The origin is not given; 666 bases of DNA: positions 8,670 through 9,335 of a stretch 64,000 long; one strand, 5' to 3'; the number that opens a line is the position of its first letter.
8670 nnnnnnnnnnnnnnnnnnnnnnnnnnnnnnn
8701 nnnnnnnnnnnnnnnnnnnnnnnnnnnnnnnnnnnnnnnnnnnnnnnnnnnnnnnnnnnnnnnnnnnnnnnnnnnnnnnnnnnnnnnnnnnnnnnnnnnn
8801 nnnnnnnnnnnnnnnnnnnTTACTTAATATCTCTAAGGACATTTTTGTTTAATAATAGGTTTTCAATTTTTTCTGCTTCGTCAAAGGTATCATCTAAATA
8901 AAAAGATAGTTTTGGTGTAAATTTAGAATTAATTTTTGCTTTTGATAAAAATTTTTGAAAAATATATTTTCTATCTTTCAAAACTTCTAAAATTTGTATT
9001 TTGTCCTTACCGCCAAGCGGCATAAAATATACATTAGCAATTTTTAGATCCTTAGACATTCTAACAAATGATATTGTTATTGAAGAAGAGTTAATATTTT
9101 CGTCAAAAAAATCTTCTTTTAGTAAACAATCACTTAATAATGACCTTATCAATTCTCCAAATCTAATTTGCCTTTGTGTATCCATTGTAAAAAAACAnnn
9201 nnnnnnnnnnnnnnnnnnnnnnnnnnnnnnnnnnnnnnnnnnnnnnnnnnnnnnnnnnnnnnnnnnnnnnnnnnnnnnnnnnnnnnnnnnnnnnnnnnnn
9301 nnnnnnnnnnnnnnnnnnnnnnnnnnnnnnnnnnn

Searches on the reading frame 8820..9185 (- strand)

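Call 11: search_protein_families(library=pfam, proteins=[window:8820-9185:-])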
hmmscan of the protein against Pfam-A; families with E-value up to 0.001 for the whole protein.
window:8820-9185:- (121 aa): 1 family
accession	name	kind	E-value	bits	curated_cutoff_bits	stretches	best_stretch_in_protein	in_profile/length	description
PF02033.23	RBFA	-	2.8e-21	76.2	34.7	1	5-111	1-105/105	Ribosome-binding factor A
